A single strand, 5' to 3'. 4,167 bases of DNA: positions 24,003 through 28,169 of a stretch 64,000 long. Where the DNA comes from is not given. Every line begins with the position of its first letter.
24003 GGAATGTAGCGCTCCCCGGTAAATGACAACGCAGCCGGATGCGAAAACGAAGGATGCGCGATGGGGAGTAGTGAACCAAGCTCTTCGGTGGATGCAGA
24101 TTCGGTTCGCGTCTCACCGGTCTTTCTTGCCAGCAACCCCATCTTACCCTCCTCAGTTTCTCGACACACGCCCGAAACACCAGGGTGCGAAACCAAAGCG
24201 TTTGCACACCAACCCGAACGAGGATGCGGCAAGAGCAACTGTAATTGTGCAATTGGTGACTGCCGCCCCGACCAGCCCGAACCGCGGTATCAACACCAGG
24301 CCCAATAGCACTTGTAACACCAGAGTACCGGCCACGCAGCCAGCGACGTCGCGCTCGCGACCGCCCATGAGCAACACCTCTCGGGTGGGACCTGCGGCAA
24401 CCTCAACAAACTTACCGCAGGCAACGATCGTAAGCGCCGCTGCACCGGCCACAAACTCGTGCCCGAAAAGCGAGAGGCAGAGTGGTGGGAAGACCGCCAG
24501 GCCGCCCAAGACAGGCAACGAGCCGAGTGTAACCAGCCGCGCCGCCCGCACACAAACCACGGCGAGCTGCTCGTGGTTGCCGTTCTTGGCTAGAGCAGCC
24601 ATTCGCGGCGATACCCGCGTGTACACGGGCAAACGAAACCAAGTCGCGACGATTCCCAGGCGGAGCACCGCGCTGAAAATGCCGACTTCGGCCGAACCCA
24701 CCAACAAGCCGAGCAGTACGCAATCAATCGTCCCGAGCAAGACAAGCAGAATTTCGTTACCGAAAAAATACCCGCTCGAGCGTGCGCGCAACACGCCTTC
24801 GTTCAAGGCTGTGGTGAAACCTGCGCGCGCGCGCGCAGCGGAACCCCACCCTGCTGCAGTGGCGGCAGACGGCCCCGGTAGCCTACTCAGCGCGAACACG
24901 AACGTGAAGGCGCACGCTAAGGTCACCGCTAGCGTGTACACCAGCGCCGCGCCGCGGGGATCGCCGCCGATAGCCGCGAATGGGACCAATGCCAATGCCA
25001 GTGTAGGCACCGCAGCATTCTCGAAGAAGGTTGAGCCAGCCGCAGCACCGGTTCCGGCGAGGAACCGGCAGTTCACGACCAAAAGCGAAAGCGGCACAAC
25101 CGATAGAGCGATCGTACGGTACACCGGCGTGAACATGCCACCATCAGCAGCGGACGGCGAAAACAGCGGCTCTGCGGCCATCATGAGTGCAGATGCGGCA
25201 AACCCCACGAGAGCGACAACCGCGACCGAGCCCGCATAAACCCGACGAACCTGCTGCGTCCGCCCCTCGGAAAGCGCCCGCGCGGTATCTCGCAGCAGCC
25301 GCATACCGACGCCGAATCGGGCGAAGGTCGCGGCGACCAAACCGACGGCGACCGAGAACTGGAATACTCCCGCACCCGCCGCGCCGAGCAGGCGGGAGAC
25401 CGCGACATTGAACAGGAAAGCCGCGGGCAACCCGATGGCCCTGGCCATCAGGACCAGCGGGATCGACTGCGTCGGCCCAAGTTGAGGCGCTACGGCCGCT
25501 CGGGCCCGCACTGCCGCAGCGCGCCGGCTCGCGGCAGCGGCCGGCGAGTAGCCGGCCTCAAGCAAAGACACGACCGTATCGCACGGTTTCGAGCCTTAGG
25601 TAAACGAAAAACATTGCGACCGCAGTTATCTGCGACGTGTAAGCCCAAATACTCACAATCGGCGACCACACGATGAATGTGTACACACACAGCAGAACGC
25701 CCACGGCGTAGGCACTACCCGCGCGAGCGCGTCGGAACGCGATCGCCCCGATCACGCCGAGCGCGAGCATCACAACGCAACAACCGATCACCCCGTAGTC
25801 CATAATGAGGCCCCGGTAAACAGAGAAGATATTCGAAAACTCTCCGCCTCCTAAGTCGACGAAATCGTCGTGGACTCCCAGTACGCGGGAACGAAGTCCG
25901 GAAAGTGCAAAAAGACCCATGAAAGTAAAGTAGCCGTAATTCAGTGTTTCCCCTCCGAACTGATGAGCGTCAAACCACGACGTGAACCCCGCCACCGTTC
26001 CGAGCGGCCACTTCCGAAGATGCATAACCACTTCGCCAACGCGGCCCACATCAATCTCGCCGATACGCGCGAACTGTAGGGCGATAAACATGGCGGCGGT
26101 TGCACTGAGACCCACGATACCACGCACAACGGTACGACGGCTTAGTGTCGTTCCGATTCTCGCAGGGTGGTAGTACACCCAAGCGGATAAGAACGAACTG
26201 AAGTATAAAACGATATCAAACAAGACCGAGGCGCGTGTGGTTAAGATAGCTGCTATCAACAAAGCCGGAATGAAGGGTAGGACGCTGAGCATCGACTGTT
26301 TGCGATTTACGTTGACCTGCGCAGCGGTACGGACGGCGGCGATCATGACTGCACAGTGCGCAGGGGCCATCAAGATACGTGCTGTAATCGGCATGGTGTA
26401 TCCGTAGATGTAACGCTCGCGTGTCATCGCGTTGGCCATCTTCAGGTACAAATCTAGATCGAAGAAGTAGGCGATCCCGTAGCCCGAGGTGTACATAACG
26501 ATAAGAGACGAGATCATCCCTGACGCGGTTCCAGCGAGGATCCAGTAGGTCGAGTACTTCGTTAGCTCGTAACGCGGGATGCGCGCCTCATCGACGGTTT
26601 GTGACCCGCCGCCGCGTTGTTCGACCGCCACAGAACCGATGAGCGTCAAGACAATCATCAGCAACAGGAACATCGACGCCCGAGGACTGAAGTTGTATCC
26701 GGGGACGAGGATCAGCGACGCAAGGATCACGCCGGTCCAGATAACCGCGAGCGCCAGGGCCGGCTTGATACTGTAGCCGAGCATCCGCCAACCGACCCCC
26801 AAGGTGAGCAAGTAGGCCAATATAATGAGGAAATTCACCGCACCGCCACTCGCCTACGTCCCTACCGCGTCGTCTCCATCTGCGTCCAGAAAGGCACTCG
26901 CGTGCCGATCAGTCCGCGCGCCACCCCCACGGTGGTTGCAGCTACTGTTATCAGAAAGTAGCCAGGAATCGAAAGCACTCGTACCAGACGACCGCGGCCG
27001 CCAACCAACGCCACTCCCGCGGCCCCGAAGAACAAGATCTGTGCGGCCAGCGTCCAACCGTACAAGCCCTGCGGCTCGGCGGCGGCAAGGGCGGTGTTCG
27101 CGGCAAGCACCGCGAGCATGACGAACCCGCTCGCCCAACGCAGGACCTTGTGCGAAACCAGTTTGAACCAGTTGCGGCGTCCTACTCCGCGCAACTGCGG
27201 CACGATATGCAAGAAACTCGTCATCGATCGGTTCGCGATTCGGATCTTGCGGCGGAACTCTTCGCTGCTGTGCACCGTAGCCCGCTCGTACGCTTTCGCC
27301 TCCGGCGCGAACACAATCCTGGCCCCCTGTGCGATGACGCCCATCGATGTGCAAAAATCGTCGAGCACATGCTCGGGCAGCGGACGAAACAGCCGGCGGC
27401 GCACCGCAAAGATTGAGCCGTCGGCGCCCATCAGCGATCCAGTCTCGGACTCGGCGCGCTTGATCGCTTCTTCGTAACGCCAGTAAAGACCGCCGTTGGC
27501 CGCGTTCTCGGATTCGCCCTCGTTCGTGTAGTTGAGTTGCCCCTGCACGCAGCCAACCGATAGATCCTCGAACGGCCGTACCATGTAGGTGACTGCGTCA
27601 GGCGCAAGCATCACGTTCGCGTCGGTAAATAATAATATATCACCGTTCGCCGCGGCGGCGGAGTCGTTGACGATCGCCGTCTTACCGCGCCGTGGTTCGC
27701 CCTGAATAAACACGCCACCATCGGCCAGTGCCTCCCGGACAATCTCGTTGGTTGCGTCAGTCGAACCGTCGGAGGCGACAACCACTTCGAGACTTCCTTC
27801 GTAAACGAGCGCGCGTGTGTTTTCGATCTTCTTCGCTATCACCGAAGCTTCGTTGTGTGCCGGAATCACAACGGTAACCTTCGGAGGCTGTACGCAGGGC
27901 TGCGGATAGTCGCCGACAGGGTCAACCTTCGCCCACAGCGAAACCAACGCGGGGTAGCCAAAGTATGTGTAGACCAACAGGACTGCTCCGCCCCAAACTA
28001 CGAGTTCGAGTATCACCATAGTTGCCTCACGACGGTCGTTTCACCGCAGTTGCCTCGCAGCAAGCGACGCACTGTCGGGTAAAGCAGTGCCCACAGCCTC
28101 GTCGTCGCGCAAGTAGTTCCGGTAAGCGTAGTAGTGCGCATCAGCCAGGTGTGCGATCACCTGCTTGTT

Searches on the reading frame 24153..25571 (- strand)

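Call 90: search_protein_families(library=pfam, proteins=[window:24153-25571:-], max_evalue=0.001)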
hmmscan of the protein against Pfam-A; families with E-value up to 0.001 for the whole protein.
window:24153-25571:- (472 aa): 1 family
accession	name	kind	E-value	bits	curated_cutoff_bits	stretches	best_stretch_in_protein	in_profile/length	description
PF01943.22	Polysacc_synt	-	2.3e-10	40.8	28.2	1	40-322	8-268/274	Polysaccharide biosynthesis protein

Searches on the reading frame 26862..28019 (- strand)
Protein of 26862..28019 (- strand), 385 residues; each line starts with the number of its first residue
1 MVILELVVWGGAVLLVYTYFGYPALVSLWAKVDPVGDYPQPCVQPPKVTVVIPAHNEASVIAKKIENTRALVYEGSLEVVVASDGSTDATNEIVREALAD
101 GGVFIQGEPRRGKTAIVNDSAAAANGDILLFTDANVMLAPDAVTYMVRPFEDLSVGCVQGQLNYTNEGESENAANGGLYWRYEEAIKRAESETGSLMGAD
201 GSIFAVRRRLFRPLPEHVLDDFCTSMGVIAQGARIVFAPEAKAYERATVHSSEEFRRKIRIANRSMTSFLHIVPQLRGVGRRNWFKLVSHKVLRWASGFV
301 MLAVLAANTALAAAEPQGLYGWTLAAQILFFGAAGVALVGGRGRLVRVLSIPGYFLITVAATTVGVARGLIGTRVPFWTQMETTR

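Call 90: search_protein_families(library=pfam, proteins=[window:26862-28019:-], max_evalue=0.001)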
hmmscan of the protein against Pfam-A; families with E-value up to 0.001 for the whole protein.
window:26862-28019:- (385 aa): 5 families
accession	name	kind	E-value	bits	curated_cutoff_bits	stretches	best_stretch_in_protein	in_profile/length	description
PF00535.33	Glycos_transf_2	-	5.3e-22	79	23.3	1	49-212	1-165/168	Glycosyl transferase family 2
PF13641.12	Glyco_tranf_2_3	-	3.1e-18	67.1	27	1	46-258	2-224/230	Glycosyltransferase like family 2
PF13506.12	Glyco_transf_21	-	8.1e-08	32.4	21.7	1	118-260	23-171/174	Glycosyl transferase family 21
PF13632.12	Glyco_trans_2_3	-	5.8e-07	30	27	1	130-312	3-193/198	Glycosyl transferase family group 2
PF10111.15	Glyco_tranf_2_2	-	0.00011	22.2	27.3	1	49-147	1-103/276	Glycosyltransferase like family 2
